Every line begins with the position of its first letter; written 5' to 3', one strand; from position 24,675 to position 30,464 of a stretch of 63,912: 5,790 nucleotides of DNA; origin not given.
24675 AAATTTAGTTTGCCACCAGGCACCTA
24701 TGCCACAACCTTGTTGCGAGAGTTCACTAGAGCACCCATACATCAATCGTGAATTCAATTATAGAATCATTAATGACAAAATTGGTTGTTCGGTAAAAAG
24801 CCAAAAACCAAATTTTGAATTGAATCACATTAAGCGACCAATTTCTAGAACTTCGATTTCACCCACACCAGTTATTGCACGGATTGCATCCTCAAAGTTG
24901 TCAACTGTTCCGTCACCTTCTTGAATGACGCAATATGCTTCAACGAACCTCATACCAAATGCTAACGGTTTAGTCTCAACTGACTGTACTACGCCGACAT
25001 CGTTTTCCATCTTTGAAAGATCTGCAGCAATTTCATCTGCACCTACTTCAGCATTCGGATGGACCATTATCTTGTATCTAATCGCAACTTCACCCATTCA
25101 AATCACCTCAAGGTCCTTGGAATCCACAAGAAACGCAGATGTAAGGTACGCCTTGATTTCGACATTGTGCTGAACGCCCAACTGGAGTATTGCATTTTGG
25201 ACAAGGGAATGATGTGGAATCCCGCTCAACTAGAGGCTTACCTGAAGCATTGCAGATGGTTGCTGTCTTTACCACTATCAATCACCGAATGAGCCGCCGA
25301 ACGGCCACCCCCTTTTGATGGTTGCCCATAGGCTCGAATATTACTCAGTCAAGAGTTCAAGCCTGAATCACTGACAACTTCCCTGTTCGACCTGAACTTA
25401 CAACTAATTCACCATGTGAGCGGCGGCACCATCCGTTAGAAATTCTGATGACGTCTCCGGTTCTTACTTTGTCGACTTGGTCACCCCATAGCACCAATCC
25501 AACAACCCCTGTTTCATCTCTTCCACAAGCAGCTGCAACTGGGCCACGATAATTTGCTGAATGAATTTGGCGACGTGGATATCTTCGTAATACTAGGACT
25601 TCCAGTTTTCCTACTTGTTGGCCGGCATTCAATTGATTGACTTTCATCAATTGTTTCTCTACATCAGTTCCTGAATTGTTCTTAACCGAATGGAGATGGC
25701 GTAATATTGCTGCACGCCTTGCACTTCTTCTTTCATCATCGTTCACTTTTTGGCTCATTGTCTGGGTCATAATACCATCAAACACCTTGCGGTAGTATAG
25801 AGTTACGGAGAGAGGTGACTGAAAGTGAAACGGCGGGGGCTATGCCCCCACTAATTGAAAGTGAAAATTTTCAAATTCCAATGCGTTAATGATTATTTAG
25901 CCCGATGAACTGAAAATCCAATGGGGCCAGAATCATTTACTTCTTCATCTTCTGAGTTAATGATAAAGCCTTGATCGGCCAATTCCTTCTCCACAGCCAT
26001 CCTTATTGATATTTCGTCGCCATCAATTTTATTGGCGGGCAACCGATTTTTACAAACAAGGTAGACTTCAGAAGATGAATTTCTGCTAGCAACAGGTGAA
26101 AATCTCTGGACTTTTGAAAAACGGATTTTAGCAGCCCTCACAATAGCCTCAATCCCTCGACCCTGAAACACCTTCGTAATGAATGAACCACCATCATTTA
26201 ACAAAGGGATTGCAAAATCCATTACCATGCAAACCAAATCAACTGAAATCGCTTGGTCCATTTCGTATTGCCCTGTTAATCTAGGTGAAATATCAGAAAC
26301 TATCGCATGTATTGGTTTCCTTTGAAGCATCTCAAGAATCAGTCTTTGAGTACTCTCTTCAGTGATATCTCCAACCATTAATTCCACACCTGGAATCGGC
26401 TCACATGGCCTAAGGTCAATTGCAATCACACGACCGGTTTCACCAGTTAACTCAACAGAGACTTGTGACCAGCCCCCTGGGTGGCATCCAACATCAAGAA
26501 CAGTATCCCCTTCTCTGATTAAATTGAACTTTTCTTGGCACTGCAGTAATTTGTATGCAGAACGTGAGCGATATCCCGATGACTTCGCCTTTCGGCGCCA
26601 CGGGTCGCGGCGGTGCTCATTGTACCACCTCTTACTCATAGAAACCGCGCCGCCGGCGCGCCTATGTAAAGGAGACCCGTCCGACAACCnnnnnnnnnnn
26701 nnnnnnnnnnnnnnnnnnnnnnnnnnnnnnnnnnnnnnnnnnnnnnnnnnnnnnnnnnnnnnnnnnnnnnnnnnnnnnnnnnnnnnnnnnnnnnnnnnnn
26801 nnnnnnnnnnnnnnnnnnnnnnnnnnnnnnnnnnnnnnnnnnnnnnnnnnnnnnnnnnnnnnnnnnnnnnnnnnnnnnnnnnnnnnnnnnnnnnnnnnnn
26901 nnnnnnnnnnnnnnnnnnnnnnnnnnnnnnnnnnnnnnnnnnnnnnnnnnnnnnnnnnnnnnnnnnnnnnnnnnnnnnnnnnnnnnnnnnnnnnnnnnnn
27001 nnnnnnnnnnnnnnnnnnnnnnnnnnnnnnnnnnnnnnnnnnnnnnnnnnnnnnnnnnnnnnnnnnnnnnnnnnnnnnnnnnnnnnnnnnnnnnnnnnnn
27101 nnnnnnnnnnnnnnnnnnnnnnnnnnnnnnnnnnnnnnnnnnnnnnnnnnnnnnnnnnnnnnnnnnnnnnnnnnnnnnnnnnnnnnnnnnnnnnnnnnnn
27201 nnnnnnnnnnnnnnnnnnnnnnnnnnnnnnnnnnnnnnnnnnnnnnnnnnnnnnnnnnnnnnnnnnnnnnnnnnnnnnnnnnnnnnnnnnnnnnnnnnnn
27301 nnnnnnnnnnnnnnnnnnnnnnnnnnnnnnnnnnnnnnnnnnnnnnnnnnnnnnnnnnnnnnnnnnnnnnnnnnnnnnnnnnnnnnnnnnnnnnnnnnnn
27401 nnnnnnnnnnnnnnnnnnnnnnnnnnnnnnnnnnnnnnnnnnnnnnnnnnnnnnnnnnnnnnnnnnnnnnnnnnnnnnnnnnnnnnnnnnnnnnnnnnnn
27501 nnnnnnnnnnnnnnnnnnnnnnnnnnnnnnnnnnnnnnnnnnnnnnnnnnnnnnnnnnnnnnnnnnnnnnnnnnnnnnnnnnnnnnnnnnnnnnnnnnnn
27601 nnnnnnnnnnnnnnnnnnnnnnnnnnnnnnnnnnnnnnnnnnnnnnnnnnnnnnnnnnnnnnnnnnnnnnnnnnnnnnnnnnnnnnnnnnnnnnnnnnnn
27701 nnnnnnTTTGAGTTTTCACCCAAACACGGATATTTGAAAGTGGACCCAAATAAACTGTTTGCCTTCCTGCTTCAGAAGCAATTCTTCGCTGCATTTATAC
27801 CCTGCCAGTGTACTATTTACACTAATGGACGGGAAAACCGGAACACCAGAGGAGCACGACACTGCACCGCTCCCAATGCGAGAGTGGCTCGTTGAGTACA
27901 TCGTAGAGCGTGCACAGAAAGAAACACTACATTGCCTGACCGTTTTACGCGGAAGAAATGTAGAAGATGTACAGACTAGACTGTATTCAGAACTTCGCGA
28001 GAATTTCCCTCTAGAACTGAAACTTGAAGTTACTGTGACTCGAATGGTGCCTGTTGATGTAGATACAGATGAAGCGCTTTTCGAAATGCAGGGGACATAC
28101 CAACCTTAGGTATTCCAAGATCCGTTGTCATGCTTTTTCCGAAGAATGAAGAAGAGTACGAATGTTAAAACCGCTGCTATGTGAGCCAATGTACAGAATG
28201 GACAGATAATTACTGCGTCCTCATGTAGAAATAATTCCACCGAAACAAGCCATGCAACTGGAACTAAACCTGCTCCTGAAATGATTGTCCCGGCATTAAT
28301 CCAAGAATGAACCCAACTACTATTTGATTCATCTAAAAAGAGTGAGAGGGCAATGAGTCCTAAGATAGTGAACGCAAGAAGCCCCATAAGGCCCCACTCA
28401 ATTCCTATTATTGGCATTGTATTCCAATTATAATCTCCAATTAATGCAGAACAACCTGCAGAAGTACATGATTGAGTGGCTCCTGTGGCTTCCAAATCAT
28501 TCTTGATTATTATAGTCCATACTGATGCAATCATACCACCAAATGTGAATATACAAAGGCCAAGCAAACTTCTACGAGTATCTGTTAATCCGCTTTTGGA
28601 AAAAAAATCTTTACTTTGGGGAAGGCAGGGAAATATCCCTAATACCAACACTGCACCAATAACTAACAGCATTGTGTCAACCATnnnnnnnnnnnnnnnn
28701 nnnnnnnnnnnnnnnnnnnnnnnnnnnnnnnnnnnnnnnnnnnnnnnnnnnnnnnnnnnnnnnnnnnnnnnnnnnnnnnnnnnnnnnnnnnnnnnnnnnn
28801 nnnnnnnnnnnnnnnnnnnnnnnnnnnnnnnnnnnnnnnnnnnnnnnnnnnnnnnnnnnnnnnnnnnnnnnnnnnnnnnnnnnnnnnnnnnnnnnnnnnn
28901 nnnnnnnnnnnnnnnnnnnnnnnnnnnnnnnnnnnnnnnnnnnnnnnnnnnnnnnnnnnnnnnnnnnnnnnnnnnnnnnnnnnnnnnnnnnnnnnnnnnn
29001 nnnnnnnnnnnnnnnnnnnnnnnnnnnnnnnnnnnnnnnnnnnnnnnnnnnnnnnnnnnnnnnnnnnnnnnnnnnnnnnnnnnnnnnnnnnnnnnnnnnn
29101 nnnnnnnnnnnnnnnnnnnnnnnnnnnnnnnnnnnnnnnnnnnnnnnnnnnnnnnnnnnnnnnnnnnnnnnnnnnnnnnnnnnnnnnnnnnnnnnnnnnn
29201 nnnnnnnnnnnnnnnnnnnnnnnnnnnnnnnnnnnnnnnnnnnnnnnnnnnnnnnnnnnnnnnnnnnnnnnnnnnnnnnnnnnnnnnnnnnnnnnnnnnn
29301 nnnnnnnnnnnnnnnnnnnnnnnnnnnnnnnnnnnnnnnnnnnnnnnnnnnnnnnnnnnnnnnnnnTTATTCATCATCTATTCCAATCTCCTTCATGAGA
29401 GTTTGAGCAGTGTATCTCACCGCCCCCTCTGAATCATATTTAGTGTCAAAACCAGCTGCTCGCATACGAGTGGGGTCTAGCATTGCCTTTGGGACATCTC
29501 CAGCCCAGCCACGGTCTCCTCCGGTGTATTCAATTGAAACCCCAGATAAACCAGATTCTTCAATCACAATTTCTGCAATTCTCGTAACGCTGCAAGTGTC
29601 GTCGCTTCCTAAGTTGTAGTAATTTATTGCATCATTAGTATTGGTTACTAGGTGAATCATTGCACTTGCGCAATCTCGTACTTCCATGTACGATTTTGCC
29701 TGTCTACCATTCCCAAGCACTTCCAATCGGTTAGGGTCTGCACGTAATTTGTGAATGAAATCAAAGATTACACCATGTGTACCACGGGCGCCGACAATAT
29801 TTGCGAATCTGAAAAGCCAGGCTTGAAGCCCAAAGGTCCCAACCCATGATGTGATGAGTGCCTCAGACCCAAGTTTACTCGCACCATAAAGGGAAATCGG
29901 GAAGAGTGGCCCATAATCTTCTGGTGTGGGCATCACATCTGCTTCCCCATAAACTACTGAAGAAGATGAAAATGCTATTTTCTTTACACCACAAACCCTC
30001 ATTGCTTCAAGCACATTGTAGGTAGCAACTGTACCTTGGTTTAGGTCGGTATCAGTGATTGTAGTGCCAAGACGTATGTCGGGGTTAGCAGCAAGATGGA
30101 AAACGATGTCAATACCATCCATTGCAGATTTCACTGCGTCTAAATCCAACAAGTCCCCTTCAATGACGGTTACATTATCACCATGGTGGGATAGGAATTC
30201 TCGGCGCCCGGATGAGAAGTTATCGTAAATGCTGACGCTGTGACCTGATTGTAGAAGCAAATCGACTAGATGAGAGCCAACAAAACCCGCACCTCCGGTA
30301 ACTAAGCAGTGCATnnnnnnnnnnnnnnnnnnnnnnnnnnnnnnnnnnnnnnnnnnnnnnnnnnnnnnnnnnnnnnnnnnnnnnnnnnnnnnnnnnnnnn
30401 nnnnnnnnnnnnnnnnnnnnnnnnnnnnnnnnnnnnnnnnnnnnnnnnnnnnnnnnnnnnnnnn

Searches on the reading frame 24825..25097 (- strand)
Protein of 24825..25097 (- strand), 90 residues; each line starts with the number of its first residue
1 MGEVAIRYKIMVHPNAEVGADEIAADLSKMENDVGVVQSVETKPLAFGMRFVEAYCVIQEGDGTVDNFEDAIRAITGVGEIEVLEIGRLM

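Call 15: search_protein_families(library=pfam, max_evalue=0.1, proteins=[window:24825-25097:-])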
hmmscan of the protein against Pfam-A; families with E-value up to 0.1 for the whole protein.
window:24825-25097:- (90 aa): 1 family
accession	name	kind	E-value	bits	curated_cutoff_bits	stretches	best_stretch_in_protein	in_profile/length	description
PF00736.24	EF1_GNE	-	6.8e-11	42.6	20.8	1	15-89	10-88/88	EF-1 guanine nucleotide exchange domain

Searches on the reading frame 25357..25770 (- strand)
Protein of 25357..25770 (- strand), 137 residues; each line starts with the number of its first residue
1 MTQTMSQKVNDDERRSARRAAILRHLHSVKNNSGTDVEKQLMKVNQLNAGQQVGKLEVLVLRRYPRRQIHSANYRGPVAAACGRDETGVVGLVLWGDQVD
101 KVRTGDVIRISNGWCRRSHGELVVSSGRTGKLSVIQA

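Call 15: search_protein_families(library=pfam, max_evalue=0.1, proteins=[window:25357-25770:-])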
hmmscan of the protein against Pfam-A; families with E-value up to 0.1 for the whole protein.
window:25357-25770:- (137 aa): 3 families
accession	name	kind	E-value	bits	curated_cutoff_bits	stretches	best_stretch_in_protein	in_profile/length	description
PF01336.31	tRNA_anti-codon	-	0.0029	17.9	27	1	84-122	23-65/75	OB-fold nucleic acid binding domain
PF21473.3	Ssb-like_OB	-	0.012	16.2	24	1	75-125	38-88/97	Single-stranded DNA binding protein Ssb-like, OB fold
PF24521.3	Ank_KRIT1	-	0.072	13.3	80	0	71-104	82-115/149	KRIT1 ankyrin-repeats domain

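Call 27: search_solved_structures(query=window:25357-25770:-, max_evalue=1)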
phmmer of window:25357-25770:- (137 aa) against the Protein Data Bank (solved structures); distinct sequences matched with E-value up to 1: 15.
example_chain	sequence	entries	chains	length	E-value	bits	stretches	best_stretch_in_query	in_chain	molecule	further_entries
2mna_A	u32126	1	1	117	7.1e-09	39.2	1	43-132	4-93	Single-stranded DNA binding protein (SSB)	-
1o7i_A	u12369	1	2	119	7.6e-09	39.1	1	43-132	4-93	SINGLE STRANDED DNA BINDING PROTEIN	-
7wcg_A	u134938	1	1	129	9.7e-09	38.8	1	43-132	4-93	Single-stranded DNA binding protein Ssb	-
5d8f_A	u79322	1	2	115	0.00051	23.5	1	83-134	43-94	SOSS complex subunit B1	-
5d8e_A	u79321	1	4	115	0.00071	23.1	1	83-134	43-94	SOSS complex subunit B1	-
8aa9_A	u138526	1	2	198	0.0015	22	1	38-118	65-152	Replication factor A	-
4owt_B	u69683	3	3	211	0.0019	21.7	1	83-134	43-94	SOSS complex subunit B1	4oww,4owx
8rbz_B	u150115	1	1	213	0.0019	21.7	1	83-134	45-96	SOSS complex subunit B1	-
8aaj_A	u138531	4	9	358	0.0032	21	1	38-118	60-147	Replication factor A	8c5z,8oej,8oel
3e0e_A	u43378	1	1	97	0.0052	20.3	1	53-130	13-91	Replication protein A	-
2k5v_A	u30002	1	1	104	0.0062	20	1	54-130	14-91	Replication protein A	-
8aas_A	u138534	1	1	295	0.056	16.9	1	43-118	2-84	Replication factor A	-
3dm3_A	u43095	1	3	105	0.13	15.7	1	45-118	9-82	Replication factor A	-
1f8f_A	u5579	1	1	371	0.39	14.2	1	32-117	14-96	BENZYL ALCOHOL DEHYDROGENASE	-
2k50_A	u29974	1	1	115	0.78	13.3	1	64-116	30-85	Replication factor A related protein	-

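Call 63: search_protein_families(library=ncbifam, max_evalue=1, proteins=[window:25357-25770:-])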
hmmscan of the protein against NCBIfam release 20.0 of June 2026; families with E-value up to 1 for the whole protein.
window:25357-25770:- (137 aa): 14 families
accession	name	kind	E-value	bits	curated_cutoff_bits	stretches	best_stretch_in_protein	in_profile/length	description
NF005050.0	PRK06461.1-4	equivalog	2.2e-11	44.1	176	1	40-133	4-97/151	single-stranded DNA-binding protein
NF005051.0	PRK06461.1-5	equivalog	3.3e-10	40.2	235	1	43-133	4-94/146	single-stranded DNA-binding protein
NF005049.0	PRK06461.1-3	equivalog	1.1e-09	38.7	188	1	59-134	22-98/144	single-stranded DNA-binding protein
NF005048.0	PRK06461.1-1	equivalog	6.9e-09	36.2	230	1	43-132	4-93/148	single-stranded DNA-binding protein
NF006255.0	PRK08402.1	equivalog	1.6e-06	27.3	442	1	28-119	49-145/355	replication factor A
NF005551.0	PRK07211.1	equivalog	8e-05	22.1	575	1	41-135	161-259/485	single-stranded DNA binding protein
NF005554.0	PRK07218.1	equivalog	0.00016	20.8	447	1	32-135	50-149/423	Single-stranded DNA binding protein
NF009034.0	PRK12366.1-5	equivalog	0.00019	20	789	1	40-134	389-488/642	replication factor A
NF009030.0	PRK12366.1-1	equivalog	0.00031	19.3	1147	1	78-133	453-509/796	replication factor A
NF004998.0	PRK06386.1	equivalog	0.0021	17.4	556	1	41-122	2-81/358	replication factor A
NF009032.0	PRK12366.1-3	equivalog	0.0029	15.9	773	1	76-132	97-156/651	replication factor A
NF001528.0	PRK00364.1-4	equivalog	0.0032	17.6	119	1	85-134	17-65/95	co-chaperone GroES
NF012035.0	PRK15491.1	equivalog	0.0047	16.2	362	1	30-107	46-124/374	replication factor A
NF009031.0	PRK12366.1-2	equivalog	0.023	13.2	767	1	57-127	88-155/647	replication factor A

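Call 92: search_protein_families(library=padloc, max_evalue=0.1, proteins=[window:25357-25770:-])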
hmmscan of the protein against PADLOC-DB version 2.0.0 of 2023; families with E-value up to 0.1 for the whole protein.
window:25357-25770:- (137 aa): 0 families

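Call 93: search_protein_families(library=phrogs, max_evalue=0.1, proteins=[window:25357-25770:-])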
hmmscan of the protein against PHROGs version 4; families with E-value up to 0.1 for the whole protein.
window:25357-25770:- (137 aa): 0 families

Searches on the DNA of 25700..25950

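Call 85: search_rna_families(source=window, start=25700, end=25950, threshold=evalue, max_evalue=1)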
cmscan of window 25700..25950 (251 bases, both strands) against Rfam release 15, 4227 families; matches with E-value up to 1: 0.
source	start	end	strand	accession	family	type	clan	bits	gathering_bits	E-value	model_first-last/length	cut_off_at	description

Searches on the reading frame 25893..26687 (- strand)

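Call 15: search_protein_families(library=pfam, max_evalue=0.1, proteins=[window:25893-26687:-])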
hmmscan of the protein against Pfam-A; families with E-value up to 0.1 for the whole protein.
window:25893-26687:- (264 aa): 8 families
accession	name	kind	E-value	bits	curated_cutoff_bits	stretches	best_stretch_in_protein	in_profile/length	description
PF01728.25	FtsJ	-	1e-54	185.7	24.1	1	39-215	1-181/181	FtsJ-like methyltransferase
PF13649.12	Methyltransf_25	-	0.023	15.8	27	0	63-94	1-31/97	Methyltransferase domain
PF14314.12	Methyltrans_Mon_2nd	-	0.027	14.2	25.2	1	144-216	145-223/268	Virus-capping methyltransferase, MT domain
PF01189.24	Methyltr_RsmB-F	-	0.029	14.5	27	1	58-92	7-41/199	16S rRNA methyltransferase RsmB/F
PF13847.12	Methyltransf_31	-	0.037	14.2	27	1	58-92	2-36/145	Methyltransferase domain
PF01135.25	PCMT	-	0.049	13.8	20.3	1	26-91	39-105/210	Protein-L-isoaspartate(D-aspartate) O-methyltransferase (PCMT)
PF13489.12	Methyltransf_23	-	0.069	13.3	27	0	57-140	20-59/164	Methyltransferase domain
PF21360.3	PylC-like_N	-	0.094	13.3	27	0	83-138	21-79/96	PylC-like, N-terminal domain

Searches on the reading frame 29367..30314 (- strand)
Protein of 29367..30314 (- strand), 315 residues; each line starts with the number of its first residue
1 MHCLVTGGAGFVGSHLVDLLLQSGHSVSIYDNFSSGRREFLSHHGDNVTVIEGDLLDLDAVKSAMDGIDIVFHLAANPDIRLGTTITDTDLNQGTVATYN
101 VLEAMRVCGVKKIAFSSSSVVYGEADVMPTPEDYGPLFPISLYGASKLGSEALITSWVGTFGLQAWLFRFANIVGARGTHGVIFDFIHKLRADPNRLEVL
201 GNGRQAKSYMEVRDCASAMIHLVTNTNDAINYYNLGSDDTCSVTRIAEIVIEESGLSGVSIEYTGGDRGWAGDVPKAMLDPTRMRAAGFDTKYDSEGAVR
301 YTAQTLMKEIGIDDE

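Call 15: search_protein_families(library=pfam, max_evalue=0.1, proteins=[window:29367-30314:-])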
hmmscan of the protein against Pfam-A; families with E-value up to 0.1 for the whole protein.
window:29367-30314:- (315 aa): 11 families
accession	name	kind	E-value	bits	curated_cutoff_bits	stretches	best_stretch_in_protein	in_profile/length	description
PF01370.27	Epimerase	-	3.2e-45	154.9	20.9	1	4-236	2-240/240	NAD dependent epimerase/dehydratase family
PF16363.11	GDP_Man_Dehyd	-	1.7e-38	133.4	27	1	4-257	1-269/332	GDP-mannose 4,6 dehydratase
PF01073.25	3Beta_HSD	-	1.7e-18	67.1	22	1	4-155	1-158/280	3-beta hydroxysteroid dehydrogenase/isomerase family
PF13460.12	NAD_binding_10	-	1.1e-14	55.2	27.2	1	7-126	1-106/184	NAD(P)H-binding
PF04321.23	RmlD_sub_bind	-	1.3e-14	54.4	27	1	1-258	1-235/287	RmlD substrate binding domain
PF02719.21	Polysacc_synt_2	-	4.1e-11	43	20.2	1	4-257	2-250/293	Polysaccharide biosynthesis protein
PF05368.20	NmrA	-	9.4e-10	39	27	1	4-96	6-99/298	NmrA-like family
PF07993.18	NAD_binding_4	-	3.9e-08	33.2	20.1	1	5-182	1-215/258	Male sterility protein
PF00106.31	adh_short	-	0.00035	20.6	26.6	1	3-68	3-71/195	short chain dehydrogenase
PF03435.24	Sacchrp_dh_NADP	-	0.025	15.3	25.1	1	8-77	5-78/129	Saccharopine dehydrogenase NADP binding domain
PF08659.16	KR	-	0.046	14.1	22.6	1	4-69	4-76/180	KR domain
